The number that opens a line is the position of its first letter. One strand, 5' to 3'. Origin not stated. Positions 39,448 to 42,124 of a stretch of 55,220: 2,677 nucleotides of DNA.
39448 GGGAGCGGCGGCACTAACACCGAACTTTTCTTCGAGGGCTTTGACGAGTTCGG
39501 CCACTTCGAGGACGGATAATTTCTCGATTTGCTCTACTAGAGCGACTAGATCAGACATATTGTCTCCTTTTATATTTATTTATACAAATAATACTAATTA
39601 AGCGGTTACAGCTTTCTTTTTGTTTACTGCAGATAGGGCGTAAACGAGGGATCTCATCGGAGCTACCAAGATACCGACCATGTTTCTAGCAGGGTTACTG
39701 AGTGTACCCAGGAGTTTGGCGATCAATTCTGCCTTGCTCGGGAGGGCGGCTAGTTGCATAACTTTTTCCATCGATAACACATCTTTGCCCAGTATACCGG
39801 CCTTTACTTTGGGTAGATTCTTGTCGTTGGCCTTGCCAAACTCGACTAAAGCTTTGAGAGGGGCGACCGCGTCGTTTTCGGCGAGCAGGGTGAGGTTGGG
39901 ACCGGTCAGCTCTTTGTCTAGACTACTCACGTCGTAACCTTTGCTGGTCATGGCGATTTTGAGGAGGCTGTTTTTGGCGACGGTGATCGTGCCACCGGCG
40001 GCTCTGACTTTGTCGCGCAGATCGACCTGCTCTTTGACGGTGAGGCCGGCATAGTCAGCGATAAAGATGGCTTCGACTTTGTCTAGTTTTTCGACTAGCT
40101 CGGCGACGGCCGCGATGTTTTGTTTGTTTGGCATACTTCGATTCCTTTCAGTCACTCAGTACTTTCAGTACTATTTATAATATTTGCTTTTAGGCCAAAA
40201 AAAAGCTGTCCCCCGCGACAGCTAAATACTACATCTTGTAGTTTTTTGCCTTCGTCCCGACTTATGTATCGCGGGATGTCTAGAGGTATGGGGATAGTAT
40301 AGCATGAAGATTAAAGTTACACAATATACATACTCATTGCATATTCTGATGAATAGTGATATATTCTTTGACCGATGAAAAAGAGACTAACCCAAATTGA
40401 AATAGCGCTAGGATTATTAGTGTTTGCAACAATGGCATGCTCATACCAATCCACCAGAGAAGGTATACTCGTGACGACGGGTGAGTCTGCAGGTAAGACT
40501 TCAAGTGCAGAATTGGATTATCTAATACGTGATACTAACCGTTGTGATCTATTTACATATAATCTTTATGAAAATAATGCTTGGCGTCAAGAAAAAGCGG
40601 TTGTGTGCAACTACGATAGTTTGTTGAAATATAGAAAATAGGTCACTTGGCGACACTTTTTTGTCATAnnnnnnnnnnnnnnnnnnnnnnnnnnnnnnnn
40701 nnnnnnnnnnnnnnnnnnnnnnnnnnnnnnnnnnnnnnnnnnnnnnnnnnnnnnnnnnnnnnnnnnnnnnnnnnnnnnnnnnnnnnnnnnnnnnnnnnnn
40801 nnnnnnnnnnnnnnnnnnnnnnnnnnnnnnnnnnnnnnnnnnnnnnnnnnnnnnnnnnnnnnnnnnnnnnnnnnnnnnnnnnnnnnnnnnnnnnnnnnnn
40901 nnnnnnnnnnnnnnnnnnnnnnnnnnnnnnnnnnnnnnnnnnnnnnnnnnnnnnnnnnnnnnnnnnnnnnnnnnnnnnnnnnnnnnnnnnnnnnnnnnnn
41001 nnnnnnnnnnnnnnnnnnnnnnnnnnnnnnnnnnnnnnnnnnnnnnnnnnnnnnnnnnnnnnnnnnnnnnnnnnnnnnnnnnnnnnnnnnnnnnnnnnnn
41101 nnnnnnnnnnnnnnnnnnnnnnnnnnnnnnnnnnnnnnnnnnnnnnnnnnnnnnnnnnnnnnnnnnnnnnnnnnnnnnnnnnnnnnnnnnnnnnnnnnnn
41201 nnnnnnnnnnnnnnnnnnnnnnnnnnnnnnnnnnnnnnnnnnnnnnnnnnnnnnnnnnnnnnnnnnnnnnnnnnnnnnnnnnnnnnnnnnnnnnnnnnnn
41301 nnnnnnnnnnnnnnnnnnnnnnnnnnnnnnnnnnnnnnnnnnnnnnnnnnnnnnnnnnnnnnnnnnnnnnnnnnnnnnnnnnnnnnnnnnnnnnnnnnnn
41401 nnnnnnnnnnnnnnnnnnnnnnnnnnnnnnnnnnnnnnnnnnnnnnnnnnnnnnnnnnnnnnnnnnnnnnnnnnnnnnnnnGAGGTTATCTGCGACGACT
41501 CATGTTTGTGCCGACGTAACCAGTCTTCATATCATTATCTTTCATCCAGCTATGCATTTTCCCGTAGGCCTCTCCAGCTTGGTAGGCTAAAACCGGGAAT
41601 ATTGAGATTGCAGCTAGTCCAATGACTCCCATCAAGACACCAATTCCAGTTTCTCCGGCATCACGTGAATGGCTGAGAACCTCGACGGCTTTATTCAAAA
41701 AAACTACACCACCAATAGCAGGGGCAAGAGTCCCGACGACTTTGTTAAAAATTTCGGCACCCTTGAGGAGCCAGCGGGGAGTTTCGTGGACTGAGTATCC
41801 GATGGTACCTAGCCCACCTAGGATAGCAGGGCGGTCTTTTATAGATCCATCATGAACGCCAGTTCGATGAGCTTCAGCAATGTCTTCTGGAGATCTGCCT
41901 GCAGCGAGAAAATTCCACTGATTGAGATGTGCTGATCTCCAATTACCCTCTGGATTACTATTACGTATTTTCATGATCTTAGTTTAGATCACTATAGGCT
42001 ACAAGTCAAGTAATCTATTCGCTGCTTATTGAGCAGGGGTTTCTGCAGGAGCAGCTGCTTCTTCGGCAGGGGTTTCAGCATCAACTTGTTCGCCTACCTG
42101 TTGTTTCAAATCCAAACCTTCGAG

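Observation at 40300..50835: A roughly 10.5-kb orphan-gene island splits the conserved rplKA / rplJL ribosomal cluster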

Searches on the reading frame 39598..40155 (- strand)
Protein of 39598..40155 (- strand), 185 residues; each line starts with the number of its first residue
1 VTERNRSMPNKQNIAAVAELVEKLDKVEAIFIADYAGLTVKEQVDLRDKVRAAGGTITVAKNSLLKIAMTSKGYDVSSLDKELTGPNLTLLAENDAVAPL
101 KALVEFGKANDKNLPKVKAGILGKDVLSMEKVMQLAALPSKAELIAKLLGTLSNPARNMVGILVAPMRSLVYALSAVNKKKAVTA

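Call 5: search_protein_families(library=pfam, max_evalue=0.1, proteins=[window:39598-40155:-])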
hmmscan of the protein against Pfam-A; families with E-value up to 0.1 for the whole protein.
window:39598-40155:- (185 aa): 1 family
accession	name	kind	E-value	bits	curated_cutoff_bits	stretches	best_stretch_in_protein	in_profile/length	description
PF00466.25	Ribosomal_L10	-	1.3e-21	77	22.8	1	9-106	2-98/100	Ribosomal protein L10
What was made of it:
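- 39178..40134 (-): rplJ-rplL. Pfam (call 5).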

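Call 12: find_related_loci(query=window:39598-40155:-, collection=genome_contigs, flank=10000)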
Query window:39598-40155:- (185 aa) in genome_contigs; peptide patterns used: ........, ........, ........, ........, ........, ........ (x = any residue, [..] = any of these).
110 stretches matched a pattern; 15 encode a relative of the query (tblastn E <= 1e-3); 15 distinct loci.
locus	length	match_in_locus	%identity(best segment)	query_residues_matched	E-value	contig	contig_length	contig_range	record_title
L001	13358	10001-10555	95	1-185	1e-114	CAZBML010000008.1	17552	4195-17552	MAG TPA_asm: uncultured Pseudomonadales bacterium isolate SRP278252_co2_164 genome assembly, contig: NODE_6691_length_17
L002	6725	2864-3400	92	7-185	9e-105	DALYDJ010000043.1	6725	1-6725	MAG TPA_asm: Candidatus Woesebacteria bacterium isolate CTOTU14224 NODE_3093_length_6725_cov_3.559070, whole genome shot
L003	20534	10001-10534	90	8-185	3e-104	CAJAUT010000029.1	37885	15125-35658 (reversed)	uncultured bacterium isolate Loc080925-6m_bin-0061 genome assembly, contig: bin-0061:29/34, whole genome shotgun sequenc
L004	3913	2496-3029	89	8-185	2e-102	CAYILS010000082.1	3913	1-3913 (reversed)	MAG TPA_asm: uncultured Pseudomonadales bacterium isolate ERP119705_co23_57 genome assembly, contig: NODE_27590_length_3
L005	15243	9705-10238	87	8-185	3e-101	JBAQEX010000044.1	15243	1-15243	MAG: Microgenomates group bacterium isolate MFD12003_ilm_asm_bin69 k127_8053, whole genome shotgun sequence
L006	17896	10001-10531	88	8-184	2e-99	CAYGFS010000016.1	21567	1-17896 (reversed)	MAG TPA_asm: uncultured Pseudomonadales bacterium isolate ERP113451_co1_9 genome assembly, contig: NODE_2790_length_2156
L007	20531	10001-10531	79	8-184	6e-87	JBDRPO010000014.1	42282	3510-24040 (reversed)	MAG: bacterium isolate MEGAHIT-group-2.121 k141_1144945, whole genome shotgun sequence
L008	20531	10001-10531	69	6-182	4e-80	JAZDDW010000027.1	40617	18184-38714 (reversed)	MAG: bacterium isolate MEGAHIT-group-0.11 k141_19405512, whole genome shotgun sequence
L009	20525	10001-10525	64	7-181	1e-69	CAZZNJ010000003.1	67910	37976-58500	MAG TPA_asm: uncultured Pseudomonadales bacterium isolate SRP170004_co1_572 genome assembly, contig: NODE_462_length_679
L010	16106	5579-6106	42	3-182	1e-40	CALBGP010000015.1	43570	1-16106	MAG TPA_asm: uncultured Eggerthellaceae bacterium isolate ERR318688_bin.74_CONCOCT_v1.1_MAG genome assembly, contig: ERZ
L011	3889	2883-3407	40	8-185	2e-32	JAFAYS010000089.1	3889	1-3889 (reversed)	MAG: Chloroflexota bacterium isolate CP_BM_RX_R8_21 BM_RX_R8_k147_3430082, whole genome shotgun sequence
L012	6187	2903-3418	39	8-182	2e-30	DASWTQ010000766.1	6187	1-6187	MAG TPA_asm: Herpetosiphonaceae bacterium isolate SMAG_U3579 k141_282093, whole genome shotgun sequence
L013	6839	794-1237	40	8-159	1e-27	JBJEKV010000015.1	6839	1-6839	MAG: Anaerotardibacter sp. isolate PUUB14_bin.004 NODE_12283_length_6839_cov_10.377801, whole genome shotgun sequence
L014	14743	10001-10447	40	7-159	7e-28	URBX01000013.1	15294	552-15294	uncultured Eggerthella sp. isolate UMGS854 genome assembly, contig: NODE_1787_length_15294_cov_5.090426, whole genome sh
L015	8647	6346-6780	34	6-160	4e-19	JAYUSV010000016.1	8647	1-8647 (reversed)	MAG: Synechococcales cyanobacterium isolate GL117_UP_metabinner_9 GL117_UP_metabinner_9_15, whole genome shotgun sequenc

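Call 47: search_protein_families(library=pfam, max_evalue=0.01, proteins=[L003:6608-9634:-, L003:4898-6292:-, L003:4559-4888:-, L003:6297-6566:-, L004:1209-2297:-, L001:8375-9316:+, L001:3558-4154:-, L002:16-855:-])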
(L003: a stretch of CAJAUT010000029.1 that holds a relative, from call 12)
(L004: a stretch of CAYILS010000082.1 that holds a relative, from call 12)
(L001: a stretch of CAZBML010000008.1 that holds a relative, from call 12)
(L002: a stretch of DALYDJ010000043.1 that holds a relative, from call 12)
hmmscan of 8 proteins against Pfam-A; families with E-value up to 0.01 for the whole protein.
L003:6608-9634:- (1008 aa): 0 families

L003:4898-6292:- (464 aa): 0 families

L003:4559-4888:- (109 aa): 0 families

L003:6297-6566:- (89 aa): 0 families

L004:1209-2297:- (362 aa): 0 families

L001:8375-9316:+ (313 aa): 1 family
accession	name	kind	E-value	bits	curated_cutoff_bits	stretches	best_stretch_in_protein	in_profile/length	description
PF02185.22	HR1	-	0.0091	16.4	33.1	0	197-245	20-65/67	Hr1 repeat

L001:3558-4154:- (198 aa): 0 families

L002:16-855:- (279 aa): 0 families

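Call 78: search_protein_families(library=padloc, max_evalue=0.01, proteins=[L003:6608-9634:-, L003:4898-6292:-, L003:4559-4888:-, L003:6297-6566:-, L004:1209-2297:-, L001:8375-9316:+, L001:3558-4154:-])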
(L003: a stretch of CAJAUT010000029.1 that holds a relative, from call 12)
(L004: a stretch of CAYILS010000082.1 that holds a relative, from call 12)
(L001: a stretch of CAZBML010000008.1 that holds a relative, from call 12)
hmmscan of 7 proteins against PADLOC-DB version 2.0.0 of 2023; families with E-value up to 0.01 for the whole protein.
L003:6608-9634:- (1008 aa): 0 families

L003:4898-6292:- (464 aa): 0 families

L003:4559-4888:- (109 aa): 1 family
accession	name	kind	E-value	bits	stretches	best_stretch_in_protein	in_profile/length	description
PDLC04849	PDC-S05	-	0.0013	16.5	1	17-76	30-89/183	-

L003:6297-6566:- (89 aa): 0 families

L004:1209-2297:- (362 aa): 0 families

L001:8375-9316:+ (313 aa): 0 families

L001:3558-4154:- (198 aa): 0 families

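Call 79: search_protein_families(library=phrogs, max_evalue=0.01, proteins=[L003:6608-9634:-, L003:4898-6292:-, L003:4559-4888:-, L003:6297-6566:-, L004:1209-2297:-, L001:8375-9316:+, L001:3558-4154:-])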
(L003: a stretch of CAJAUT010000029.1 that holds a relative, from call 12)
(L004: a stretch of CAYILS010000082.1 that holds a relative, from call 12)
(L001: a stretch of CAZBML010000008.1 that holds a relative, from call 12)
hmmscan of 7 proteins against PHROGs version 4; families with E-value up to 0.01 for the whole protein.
L003:6608-9634:- (1008 aa): 1 family
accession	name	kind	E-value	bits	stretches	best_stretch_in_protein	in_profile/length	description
phrog_11138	-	unknown function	0.0038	18.5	0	944-1006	64-127/142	-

L003:4898-6292:- (464 aa): 0 families

L003:4559-4888:- (109 aa): 1 family
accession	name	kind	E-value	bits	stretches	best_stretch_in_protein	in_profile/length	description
phrog_27405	-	unknown function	0.0081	16.9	1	29-108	91-168/172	-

L003:6297-6566:- (89 aa): 0 families

L004:1209-2297:- (362 aa): 0 families

L001:8375-9316:+ (313 aa): 0 families

L001:3558-4154:- (198 aa): 0 families

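Call 81: search_protein_families(library=pfam, max_evalue=0.001, proteins=[L003:1654-1995:-, L003:1992-2297:-, L003:2385-3065:-, L005:2224-2865:+])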
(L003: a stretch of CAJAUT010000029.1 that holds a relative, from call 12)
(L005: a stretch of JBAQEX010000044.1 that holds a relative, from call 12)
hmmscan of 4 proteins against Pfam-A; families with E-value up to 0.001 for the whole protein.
L003:1654-1995:- (113 aa): 1 family
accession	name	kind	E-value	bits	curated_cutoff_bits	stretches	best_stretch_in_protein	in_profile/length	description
PF01934.22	HepT-like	-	8.7e-27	93.7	23.5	1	13-108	2-119/120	Ribonuclease HepT-like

L003:1992-2297:- (101 aa): 3 families
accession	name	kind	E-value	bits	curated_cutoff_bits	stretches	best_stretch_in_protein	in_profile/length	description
PF01909.29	NTP_transf_2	-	2.7e-16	60.2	21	1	20-98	7-92/93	Nucleotidyltransferase domain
PF18765.7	Polbeta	-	1.6e-14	54.2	26.9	1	17-94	3-82/93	Polymerase beta, Nucleotidyltransferase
PF22600.2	MTPAP-like_central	-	0.00041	20.9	27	1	9-71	21-83/139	Poly(A) RNA polymerase, mitochondrial-like, central palm domain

L003:2385-3065:- (226 aa): 0 families

L005:2224-2865:+ (213 aa): 0 families
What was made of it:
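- Tried and rejected: The same libraries on the alternative cassettes of relatives: only a kinase and HepT/MNT (calls 47, 78, 79, 81).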

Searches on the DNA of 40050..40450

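Call 82: search_rna_families(source=window, start=40050, end=40450, threshold=evalue, max_evalue=10, show_alignments=2)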
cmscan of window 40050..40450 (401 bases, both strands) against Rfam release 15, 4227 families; matches with E-value up to 10: 1.
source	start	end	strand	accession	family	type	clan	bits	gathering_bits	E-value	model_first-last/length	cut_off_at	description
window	40255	40327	+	RF04350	Plastid-ndhJ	Cis-reg;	-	13.2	43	9.3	1-57/57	no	Plastid-ndhJ 3UTR RNA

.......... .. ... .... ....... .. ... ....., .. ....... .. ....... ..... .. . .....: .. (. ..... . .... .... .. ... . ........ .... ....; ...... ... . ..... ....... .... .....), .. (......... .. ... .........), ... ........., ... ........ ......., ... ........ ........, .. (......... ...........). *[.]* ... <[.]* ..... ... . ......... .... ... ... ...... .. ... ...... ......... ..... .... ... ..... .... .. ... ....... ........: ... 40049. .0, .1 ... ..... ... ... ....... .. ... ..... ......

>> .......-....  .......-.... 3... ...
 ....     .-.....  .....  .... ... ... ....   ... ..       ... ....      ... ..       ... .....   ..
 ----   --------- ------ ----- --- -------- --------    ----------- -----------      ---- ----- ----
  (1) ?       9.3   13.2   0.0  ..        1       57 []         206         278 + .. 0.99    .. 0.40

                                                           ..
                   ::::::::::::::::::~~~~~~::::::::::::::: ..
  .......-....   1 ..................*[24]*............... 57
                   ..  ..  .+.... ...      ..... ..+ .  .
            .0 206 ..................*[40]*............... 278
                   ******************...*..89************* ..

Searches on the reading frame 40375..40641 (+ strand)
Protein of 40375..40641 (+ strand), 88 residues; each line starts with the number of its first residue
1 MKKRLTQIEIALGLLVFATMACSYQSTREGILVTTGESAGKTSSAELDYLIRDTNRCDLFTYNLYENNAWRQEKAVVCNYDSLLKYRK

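Call 4: search_protein_families(library=pfam, max_evalue=0.1, proteins=[window:40375-40641:+])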
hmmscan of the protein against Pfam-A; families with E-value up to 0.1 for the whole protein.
window:40375-40641:+ (88 aa): 0 families

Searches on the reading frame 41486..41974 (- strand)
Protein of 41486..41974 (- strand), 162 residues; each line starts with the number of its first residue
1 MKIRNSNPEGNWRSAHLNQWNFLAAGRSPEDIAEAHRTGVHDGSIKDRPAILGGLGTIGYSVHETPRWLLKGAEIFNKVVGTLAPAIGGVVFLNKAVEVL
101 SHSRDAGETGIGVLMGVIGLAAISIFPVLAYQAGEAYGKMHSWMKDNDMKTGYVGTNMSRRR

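Call 4: search_protein_families(library=pfam, max_evalue=0.1, proteins=[window:41486-41974:-])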
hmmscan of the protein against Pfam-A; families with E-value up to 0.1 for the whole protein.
window:41486-41974:- (162 aa): 0 families

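Call 6: search_protein_families(library=phrogs, max_evalue=0.01, proteins=[window:41486-41974:-])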
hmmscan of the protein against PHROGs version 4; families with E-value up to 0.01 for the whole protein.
window:41486-41974:- (162 aa): 0 families

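Call 7: search_protein_families(library=padloc, max_evalue=0.01, proteins=[window:41486-41974:-])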
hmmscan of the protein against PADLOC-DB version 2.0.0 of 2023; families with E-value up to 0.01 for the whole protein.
window:41486-41974:- (162 aa): 0 families

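Call 8: search_protein_families(library=ncbifam, max_evalue=0.01, proteins=[window:41486-41974:-])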
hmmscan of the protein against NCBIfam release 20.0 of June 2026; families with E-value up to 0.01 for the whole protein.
window:41486-41974:- (162 aa): 0 families

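Call 52: find_homologous_proteins(query=window:41486-41974:-, max_evalue=0.001)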
Query window:41486-41974:- (162 aa): 4 proteins with E <= 0.001 among 340 candidates.
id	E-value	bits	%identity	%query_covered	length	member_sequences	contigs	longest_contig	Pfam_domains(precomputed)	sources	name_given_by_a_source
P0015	5.9e-104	363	100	100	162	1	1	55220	-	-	-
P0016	1.6e-91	322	89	100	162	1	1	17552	-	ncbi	-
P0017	2.7e-88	312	86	99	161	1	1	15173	-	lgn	-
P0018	2.6e-84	299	85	100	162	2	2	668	-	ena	-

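Call 75: find_encoding_contigs(protein=P0016, flank=10000, max_places=2)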
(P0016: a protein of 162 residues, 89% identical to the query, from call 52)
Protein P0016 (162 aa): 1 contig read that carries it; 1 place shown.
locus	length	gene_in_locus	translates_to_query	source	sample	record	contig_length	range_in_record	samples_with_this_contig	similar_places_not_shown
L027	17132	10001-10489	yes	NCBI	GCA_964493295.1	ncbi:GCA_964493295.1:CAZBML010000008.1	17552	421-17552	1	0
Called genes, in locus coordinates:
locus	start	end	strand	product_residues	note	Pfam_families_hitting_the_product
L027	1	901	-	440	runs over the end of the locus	?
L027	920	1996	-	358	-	-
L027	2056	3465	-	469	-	-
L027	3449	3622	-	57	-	-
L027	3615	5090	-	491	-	-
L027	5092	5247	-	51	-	-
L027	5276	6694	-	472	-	-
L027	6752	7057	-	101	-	-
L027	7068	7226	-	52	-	-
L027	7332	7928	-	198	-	-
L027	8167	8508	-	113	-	-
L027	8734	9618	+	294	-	-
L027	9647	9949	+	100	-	-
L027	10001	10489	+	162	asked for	-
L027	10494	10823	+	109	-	-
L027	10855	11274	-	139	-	PF01797:Y1_Tnp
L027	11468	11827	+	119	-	-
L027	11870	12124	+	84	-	PF00687:Ribosomal_L1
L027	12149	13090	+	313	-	-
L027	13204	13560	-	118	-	-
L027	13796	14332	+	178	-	PF00466:Ribosomal_L10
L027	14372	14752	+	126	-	PF16320:Ribosomal_L12_N, PF00542:Ribosomal_L12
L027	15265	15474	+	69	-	PF00376:MerR, PF12728:HTH_17, PF13411:MerR_1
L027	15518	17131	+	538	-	?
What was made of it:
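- On Replacement-type flexible genomic island / MGE-free HGT hotspot: The only exception is an IS200-type Y1 transposase interrupting g270' in L027 (call 75).
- An IS200/IS605 transposase sits inside the L027 version (call 75).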

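Call 78: search_protein_families(library=padloc, max_evalue=0.01, proteins=[L027:2056-3465:-])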
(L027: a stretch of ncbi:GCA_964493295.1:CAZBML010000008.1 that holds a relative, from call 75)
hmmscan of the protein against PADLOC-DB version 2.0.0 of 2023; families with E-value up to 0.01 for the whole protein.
L027:2056-3465:- (469 aa): 0 families

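Call 79: search_protein_families(library=phrogs, max_evalue=0.01, proteins=[L027:2056-3465:-])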
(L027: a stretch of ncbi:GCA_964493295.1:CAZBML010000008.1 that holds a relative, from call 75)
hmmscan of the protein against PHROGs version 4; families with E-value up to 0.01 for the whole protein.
L027:2056-3465:- (469 aa): 0 families
